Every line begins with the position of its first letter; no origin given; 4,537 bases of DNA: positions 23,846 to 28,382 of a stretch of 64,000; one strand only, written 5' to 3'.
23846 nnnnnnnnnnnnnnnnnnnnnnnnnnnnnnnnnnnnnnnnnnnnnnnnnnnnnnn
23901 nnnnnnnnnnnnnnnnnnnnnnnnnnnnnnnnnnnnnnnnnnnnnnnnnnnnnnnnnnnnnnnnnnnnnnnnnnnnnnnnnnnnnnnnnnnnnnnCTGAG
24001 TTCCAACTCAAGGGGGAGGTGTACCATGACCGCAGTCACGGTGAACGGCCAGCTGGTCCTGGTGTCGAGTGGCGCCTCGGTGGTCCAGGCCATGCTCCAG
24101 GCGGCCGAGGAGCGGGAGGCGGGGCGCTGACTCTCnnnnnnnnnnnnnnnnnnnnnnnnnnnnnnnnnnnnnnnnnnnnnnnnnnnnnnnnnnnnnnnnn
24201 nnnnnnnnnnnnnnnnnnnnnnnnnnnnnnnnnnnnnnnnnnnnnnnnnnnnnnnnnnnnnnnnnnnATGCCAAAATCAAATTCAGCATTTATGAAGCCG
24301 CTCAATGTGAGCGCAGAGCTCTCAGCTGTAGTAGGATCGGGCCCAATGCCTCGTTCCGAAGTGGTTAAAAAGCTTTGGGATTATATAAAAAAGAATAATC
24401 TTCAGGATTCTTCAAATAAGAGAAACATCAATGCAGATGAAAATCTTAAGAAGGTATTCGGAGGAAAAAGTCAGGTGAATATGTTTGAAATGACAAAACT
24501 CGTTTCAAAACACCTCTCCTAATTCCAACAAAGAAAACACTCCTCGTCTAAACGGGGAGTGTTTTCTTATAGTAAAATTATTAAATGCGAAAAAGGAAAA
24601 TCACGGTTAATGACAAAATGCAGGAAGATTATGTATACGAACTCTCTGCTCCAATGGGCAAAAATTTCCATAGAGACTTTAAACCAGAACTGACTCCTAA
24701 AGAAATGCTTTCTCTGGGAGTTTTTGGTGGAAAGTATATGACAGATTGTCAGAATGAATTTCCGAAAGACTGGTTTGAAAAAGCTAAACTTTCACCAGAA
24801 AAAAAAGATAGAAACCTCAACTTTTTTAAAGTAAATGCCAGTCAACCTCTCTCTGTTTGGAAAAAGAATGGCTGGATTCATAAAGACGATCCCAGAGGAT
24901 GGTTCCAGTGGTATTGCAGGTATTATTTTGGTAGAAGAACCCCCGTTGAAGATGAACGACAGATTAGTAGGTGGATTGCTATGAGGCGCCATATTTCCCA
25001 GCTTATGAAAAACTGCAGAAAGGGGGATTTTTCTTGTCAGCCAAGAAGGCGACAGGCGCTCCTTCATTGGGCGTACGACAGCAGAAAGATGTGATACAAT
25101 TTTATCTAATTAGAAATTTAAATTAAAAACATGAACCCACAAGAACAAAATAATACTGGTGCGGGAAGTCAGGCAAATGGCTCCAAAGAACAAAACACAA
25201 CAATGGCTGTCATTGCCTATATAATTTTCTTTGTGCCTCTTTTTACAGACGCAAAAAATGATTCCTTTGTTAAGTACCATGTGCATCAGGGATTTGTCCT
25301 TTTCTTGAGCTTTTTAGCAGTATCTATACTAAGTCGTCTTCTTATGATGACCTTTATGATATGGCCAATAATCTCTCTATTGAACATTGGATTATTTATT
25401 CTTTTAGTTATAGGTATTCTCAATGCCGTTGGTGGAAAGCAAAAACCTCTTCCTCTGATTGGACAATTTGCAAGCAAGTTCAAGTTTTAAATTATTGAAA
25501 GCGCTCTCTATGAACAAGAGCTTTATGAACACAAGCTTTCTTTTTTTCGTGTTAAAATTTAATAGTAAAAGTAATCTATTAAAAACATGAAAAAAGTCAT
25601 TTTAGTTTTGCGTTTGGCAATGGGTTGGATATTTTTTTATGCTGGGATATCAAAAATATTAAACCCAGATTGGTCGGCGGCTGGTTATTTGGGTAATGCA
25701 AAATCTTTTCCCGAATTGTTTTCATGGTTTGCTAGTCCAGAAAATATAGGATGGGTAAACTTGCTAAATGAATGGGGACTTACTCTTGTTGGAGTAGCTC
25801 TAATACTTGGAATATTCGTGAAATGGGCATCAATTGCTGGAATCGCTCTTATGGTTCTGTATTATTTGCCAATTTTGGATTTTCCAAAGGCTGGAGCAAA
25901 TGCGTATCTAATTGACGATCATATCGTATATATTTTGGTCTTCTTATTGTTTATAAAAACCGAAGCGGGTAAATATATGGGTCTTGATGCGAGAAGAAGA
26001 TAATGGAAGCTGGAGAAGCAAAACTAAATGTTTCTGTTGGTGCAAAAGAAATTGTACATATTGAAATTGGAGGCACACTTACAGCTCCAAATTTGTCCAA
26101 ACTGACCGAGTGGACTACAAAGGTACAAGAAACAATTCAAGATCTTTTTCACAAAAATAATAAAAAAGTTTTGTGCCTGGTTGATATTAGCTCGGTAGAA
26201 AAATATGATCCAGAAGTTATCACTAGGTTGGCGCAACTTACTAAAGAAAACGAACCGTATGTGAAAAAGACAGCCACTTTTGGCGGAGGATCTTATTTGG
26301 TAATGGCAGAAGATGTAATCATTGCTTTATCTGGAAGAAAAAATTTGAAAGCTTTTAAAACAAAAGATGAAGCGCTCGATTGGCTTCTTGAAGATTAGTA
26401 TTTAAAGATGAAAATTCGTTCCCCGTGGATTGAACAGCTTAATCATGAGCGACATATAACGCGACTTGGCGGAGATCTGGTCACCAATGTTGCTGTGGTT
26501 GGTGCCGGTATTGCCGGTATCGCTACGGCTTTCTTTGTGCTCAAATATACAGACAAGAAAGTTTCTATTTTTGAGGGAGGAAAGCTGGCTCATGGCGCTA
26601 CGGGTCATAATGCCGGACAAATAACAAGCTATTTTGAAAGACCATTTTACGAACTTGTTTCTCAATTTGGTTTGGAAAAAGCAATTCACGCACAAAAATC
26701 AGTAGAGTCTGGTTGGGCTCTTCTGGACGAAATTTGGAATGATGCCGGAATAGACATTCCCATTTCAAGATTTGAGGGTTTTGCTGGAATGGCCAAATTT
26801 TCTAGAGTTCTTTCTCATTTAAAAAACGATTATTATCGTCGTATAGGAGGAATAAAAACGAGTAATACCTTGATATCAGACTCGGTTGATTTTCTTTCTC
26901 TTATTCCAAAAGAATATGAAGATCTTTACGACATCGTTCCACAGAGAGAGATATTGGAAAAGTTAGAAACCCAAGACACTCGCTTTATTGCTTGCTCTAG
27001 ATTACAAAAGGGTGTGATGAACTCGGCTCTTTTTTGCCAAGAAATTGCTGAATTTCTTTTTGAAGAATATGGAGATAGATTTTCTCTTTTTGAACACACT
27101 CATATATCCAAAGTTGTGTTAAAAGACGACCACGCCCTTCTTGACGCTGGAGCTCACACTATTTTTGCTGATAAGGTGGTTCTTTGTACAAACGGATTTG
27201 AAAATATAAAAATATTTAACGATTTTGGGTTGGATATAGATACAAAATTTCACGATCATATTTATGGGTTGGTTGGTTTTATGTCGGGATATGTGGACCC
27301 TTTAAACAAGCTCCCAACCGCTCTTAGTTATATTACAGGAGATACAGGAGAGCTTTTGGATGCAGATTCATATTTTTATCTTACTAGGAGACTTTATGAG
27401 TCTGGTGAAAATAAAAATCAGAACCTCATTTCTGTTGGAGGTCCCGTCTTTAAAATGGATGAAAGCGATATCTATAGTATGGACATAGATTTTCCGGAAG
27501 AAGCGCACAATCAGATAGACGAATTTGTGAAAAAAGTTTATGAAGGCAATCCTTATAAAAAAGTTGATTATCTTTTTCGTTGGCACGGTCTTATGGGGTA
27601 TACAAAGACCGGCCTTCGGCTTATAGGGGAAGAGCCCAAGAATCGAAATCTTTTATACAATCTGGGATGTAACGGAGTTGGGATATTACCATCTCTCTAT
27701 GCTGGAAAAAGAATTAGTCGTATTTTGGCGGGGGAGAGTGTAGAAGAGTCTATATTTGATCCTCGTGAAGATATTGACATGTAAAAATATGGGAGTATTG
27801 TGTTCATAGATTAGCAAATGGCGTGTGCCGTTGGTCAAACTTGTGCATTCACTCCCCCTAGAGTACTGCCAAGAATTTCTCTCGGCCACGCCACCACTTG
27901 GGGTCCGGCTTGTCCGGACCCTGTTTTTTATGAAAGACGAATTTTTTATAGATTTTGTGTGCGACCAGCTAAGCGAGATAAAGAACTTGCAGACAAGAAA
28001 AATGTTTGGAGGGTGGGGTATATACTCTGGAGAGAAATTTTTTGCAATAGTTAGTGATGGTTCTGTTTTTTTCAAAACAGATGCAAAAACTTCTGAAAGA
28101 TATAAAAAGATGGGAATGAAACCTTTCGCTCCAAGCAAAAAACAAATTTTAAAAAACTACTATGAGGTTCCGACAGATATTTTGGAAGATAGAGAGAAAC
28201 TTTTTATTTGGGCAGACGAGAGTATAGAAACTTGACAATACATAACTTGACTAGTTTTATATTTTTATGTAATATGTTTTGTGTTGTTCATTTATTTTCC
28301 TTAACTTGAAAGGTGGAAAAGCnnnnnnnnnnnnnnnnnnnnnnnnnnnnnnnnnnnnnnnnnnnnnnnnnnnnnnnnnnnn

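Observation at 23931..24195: Micro-cassette B: consensus promoter driving a 34-aa ThiS-like fragment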

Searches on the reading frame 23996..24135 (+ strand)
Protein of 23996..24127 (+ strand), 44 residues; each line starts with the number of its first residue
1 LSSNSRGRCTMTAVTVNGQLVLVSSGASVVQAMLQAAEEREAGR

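Call 15: find_encoding_contigs(protein=window:24026-24127:+, flank=3000, max_places=10)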
Protein window:24026-24127:+ (34 aa): no gene with exactly this product is on record in the collection.

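Call 17: search_protein_families(library=pfam, proteins=[window:24026-24127:+, window:24019-24135:+], max_evalue=10)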
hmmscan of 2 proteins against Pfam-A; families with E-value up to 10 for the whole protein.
seq(34 aa): 1 family
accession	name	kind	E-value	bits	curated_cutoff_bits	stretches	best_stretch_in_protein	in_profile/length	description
PF13510.11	Fer2_4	-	0.035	14.6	22.8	1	3-27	5-29/82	2Fe-2S iron-sulfur cluster binding domain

window:24019-24135:+ (39 aa): 0 families

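Call 18: search_solved_structures(query=window:24026-24127:+, max_evalue=10, show_alignments=3)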
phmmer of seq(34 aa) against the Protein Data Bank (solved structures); distinct sequences matched with E-value up to 10: 0.

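Call 23: find_homologous_proteins(query=window:23996-24127:+, max_evalue=10)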
Query seq(44 aa): no candidate shares three 5-residue words with the query. No homologue found.

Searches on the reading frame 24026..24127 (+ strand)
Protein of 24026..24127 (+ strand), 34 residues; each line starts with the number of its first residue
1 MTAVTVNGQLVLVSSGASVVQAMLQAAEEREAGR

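Call 35: search_protein_representatives(protein=window:24026-24127:+)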
Query: 34 residues. Proteins with E-value up to 0.001 (for the whole library): 0; up to 1e-10: 0; up to 1e-30: 0. The best 0 are listed.

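Call 53: search_protein_families(library=phrogs, proteins=[window:24026-24127:+], max_evalue=1)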
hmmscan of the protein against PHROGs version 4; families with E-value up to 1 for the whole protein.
seq(34 aa): 0 families

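Call 79: search_protein_families(library=ncbifam, proteins=[window:24026-24127:+], max_evalue=10)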
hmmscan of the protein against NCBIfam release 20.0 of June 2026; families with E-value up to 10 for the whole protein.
seq(34 aa): 0 families

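Call 86: predict_structure(protein=window:24026-24127:+)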
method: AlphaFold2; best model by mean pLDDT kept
length: 34 residues; sequences in the alignment: 1
mean_pLDDT: 92.2   pTM: 0.45
mean pLDDT of the five models: 92.2, 89.3, 86.8, 86.7, 83.2
residues with pLDDT >= 90: 25; 70-90: 9; 50-70: 0; < 50: 0
segments of 3 or more residues with pLDDT < 50: none
pLDDT, mean of each block of 10 residues (from residue 1): 93 91 95 87
secondary structure, 60 per line:
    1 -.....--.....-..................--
elements in order: E2-6 E9-13 H15-32

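Call 88: fold_search(model_id=the predicted structure, library=pdb)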
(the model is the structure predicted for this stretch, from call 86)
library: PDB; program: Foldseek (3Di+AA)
matches with E <= 10: 1; with E <= 0.001: 0
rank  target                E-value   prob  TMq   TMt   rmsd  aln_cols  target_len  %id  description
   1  3v33_A                9.2e+00  0.08  0.36  0.10   4.4        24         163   17  Crystal structure of MCPIP1 conserved domain with zinc-finger motif (released 2012-05-23)

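Call 107: search_dna_similar(query=window:24026-24127:+, collection=phages, mode=protein, max_evalue=1, max_rows=8)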
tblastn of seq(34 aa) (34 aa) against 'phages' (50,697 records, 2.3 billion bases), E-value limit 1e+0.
No match.

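Call 108: search_dna_similar(query=window:24026-24127:+, collection=plasmids, mode=protein, max_evalue=1, max_rows=8)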
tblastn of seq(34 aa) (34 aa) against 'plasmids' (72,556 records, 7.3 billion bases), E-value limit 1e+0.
No match.

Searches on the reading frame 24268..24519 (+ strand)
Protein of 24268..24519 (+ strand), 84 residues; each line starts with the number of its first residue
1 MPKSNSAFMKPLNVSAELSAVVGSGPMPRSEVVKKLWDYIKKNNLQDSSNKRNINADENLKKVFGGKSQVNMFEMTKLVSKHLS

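Call 16: find_encoding_contigs(protein=window:24268-24519:+, flank=4000, max_places=10)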
Protein window:24268-24519:+ (84 aa): no gene with exactly this product is on record in the collection.

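Call 17: search_protein_families(library=pfam, proteins=[window:24268-24519:+], max_evalue=10)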
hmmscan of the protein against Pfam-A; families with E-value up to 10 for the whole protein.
window:24268-24519:+ (84 aa): 1 family
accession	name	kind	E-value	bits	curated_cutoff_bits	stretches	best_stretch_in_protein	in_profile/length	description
PF02201.23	SWIB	-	1e-32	112.1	25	1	10-83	1-74/74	SWIB/MDM2 domain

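Call 58: find_related_loci(query=window:24268-24519:+, collection=metagenome_contigs, flank=3000)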
Query window:24268-24519:+ (84 aa) in metagenome_contigs; peptide patterns used: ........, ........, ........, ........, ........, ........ (x = any residue, [..] = any of these).
600 stretches matched a pattern (row limit reached: there are more); 566 encode a relative of the query (tblastn E <= 1e-3); the best 80 are kept; 80 distinct loci.
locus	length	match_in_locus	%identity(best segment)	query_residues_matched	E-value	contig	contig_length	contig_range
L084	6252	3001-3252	87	1-84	2e-45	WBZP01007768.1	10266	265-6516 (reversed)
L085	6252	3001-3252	86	1-84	2e-45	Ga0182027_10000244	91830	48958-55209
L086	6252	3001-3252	87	1-84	2e-45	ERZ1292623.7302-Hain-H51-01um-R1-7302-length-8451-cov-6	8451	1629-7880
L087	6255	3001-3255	85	1-84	7e-45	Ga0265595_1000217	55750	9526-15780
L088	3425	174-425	82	1-84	4e-44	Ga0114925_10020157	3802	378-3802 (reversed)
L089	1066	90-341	82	1-84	3e-46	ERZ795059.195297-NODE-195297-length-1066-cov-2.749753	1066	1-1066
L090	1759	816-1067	82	1-84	2e-44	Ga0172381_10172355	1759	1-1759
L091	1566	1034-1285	87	1-84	4e-45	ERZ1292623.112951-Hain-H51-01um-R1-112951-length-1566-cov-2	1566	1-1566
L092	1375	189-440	85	1-84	2e-45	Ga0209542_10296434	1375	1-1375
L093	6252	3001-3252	85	1-84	8e-44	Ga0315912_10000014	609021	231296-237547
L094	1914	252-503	85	1-84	4e-44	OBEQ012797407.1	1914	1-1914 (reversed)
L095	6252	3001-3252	82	1-84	7e-44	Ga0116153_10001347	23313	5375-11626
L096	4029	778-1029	82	1-84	2e-43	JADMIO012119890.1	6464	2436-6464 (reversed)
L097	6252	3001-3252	81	1-84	3e-43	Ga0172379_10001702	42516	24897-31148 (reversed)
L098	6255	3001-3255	85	1-84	4e-43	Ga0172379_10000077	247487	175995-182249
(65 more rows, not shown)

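Call 101: find_encoding_contigs(protein=window:24292-24519:+, flank=2000, max_places=10)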
Protein window:24292-24519:+ (76 aa): 1 contig read that carries it; 1 place shown.
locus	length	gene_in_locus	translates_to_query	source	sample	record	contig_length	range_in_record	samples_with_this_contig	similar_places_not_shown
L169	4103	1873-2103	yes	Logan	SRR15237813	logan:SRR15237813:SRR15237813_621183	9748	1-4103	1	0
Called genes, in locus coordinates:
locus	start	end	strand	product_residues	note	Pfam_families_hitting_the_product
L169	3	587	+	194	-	?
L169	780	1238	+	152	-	PF03724:META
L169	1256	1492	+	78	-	PF04024:PspC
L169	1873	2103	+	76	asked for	PF02201:SWIB, PF26291:SWIB_eIF2D (weak)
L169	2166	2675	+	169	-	-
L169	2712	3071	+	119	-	PF09685:MamF_MmsF (weak)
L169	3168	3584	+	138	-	PF07291:MauE (weak), PF07681:DoxX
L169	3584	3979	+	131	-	PF11964:SpoIIAA-like (weak)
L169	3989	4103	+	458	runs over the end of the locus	PF01266:DAO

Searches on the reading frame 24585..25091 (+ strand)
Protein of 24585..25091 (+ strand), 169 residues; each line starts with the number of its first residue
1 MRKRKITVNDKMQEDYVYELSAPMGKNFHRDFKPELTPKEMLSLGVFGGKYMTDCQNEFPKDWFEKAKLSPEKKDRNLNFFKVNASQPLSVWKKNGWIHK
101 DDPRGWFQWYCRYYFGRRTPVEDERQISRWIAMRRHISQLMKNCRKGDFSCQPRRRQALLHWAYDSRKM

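Call 17: search_protein_families(library=pfam, proteins=[window:24585-25091:+], max_evalue=10)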
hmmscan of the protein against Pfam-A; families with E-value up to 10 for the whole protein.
window:24585-25091:+ (169 aa): 0 families

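Call 19: find_related_loci(query=window:24585-25091:+, collection=genome_contigs, flank=4000)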
Query window:24585-25091:+ (169 aa) in genome_contigs; peptide patterns used: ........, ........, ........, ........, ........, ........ (x = any residue, [..] = any of these).
423 stretches matched a pattern; 401 encode a relative of the query (tblastn E <= 1e-3); the best 80 are kept; 80 distinct loci.
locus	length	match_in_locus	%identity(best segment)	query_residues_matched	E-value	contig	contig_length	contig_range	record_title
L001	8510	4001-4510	72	1-168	9e-87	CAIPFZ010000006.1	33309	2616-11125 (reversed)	uncultured bacterium isolate Loclat_bin-19408 genome assembly, contig: bin-19408:06/77, whole genome shotgun sequence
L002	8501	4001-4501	73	3-169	2e-86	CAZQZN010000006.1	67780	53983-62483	MAG TPA_asm: uncultured bacterium isolate binchicken_co135_34 genome assembly, contig: NODE_940_length_67780_cov_4.03118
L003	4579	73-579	74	1-169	5e-86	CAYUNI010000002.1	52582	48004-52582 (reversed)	MAG TPA_asm: uncultured Candidatus Saccharibacteria bacterium isolate SRP278252_co1_173 genome assembly, contig: NODE_83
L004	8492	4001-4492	74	6-169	4e-86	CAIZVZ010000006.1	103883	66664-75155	uncultured bacterium isolate Loc080925-6m_bin-1435 genome assembly, contig: bin-1435:06/21, whole genome shotgun sequenc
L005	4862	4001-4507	69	1-169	2e-84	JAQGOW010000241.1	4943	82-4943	MAG: Verrucomicrobiales bacterium isolate RYN_623 scaffold_5981672, whole genome shotgun sequence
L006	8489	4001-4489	74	6-169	2e-84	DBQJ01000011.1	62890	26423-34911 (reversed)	MAG TPA_asm: candidate division WWE3 bacterium UBA1397 UBA1397_contig_6597, whole genome shotgun sequence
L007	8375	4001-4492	73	6-169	3e-84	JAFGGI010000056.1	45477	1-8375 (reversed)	MAG: Sedimentisphaerales bacterium isolate Zod_Metabat.1380 k87_12993435, whole genome shotgun sequence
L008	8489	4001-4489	72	6-168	7e-84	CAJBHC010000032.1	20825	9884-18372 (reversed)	uncultured bacterium isolate Loc090907-5m_bin-188 genome assembly, contig: bin-188:32/99, whole genome shotgun sequence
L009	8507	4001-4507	70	1-169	4e-84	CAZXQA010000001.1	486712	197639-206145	MAG TPA_asm: uncultured Candidatus Saccharibacteria bacterium isolate SRP292972_co1_93 genome assembly, contig: NODE_24_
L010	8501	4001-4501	73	1-169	2e-83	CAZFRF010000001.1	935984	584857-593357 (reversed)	MAG TPA_asm: uncultured Gammaproteobacteria bacterium isolate SRP292972_co1_100 genome assembly, contig: NODE_5_length_9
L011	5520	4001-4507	70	1-169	8e-84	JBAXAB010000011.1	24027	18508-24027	MAG: bacterium isolate ELA130 MAG130_11, whole genome shotgun sequence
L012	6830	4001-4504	72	1-169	2e-83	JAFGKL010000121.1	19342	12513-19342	MAG: Sedimentisphaerales bacterium isolate Zod_Metabat.331 k87_4955839, whole genome shotgun sequence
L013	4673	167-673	71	1-169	2e-83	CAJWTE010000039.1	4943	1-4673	TPA_asm: uncultured bacterium isolate ERR599159_bin.42_MetaBAT_v2.12.1_MAG genome assembly, contig: NODE_10567_length_49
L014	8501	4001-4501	72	3-169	1e-83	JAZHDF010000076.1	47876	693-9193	MAG: Candidatus Moraniibacteriota bacterium isolate Bin13Zod NODE_58_length_47876_cov_17.431735, whole genome shotgun se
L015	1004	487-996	72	1-169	1e-90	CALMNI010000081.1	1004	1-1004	MAG TPA_asm: uncultured bacterium isolate SRR5676451_bin.83_CONCOCT_v1.1_MAG genome assembly, contig: ERZ724545.142682,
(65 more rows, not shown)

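Call 53: search_protein_families(library=phrogs, proteins=[window:24585-25091:+], max_evalue=1)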
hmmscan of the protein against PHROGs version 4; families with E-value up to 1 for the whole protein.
window:24585-25091:+ (169 aa): 1 family
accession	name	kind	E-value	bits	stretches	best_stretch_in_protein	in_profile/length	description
phrog_8582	-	unknown function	0.13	13.1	0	76-112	99-135/151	-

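Call 79: search_protein_families(library=ncbifam, proteins=[window:24585-25091:+], max_evalue=10)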
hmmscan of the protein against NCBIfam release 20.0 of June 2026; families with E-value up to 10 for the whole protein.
window:24585-25091:+ (169 aa): 0 families

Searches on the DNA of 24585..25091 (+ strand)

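Call 45: search_rna_families(sources=[L075, L024, L030, L059], threshold=gathering)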
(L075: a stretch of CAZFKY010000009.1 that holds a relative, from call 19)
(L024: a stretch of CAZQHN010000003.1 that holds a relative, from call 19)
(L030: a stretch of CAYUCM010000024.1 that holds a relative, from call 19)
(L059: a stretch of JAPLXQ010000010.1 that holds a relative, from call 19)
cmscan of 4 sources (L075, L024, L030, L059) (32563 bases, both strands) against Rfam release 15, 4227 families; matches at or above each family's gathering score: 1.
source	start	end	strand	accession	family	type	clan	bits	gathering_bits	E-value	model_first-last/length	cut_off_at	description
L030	7240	7312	-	RF00005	tRNA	Gene; tRNA;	CL00001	73.6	29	1.6e-14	1-71/71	no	tRNA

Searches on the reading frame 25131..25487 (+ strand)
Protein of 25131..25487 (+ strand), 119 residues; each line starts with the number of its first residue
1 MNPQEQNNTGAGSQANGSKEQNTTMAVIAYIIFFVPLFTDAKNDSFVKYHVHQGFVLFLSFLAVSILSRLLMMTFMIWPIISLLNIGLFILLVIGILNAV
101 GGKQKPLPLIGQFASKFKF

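Call 17: search_protein_families(library=pfam, proteins=[window:25131-25487:+], max_evalue=10)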
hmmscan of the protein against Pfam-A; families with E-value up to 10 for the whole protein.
window:25131-25487:+ (119 aa): 6 families
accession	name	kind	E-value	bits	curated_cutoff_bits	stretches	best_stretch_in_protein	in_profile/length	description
PF04973.17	NMN_transporter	-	0.0035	17.8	27.3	1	24-91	84-149/175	Nicotinamide mononucleotide transporter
PF09685.15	DUF4870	-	0.0074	16.7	25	1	27-113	20-106/107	Domain of unknown function (DUF4870)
PF14333.11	DUF4389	-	0.099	13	25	1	66-111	4-48/76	Domain of unknown function (DUF4389)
PF12159.13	DUF3593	-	0.13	12.7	25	1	24-71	6-49/88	Protein of unknown function (DUF3593)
PF06796.16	NapE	-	0.5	10.5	25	1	69-92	18-41/54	Periplasmic nitrate reductase protein NapE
PF07332.16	Phage_holin_3_6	-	5.1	7.6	28.4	1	54-104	44-93/116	Putative Actinobacterial Holin-X, holin superfamily III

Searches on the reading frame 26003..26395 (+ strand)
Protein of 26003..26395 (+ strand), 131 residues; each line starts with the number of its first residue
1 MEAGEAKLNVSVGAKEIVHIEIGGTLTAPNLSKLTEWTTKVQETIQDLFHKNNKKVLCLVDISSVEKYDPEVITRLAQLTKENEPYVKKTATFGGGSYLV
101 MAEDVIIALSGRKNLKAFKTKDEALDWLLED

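Call 52: search_protein_families(library=pfam, proteins=[window:26003-26395:+], max_evalue=1)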
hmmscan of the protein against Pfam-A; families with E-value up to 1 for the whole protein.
window:26003-26395:+ (131 aa): 2 families
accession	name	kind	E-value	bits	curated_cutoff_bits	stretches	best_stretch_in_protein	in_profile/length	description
PF11964.13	SpoIIAA-like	-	8.8e-07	30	25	1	17-128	1-105/106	SpoIIAA-like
PF25056.1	DUF7793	-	0.0021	18.5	26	1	50-128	33-109/113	Domain of unknown function (DUF7793)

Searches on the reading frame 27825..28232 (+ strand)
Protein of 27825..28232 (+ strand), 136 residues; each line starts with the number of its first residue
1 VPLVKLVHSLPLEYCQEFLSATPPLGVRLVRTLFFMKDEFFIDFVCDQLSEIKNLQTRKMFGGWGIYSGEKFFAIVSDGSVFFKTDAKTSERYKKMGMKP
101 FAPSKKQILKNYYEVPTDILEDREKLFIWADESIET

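Call 52: search_protein_families(library=pfam, proteins=[window:27825-28232:+], max_evalue=1)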
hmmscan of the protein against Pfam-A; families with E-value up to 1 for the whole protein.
window:27825-28232:+ (136 aa): 2 families
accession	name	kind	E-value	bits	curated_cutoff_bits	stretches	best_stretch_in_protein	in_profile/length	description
PF04993.18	TfoX_N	-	2.2e-26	92.2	30.1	1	47-135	1-89/91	TfoX N-terminal domain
PF12452.13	DUF3685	-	0.32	11.1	25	1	105-135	91-121/192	Protein of unknown function (DUF3685)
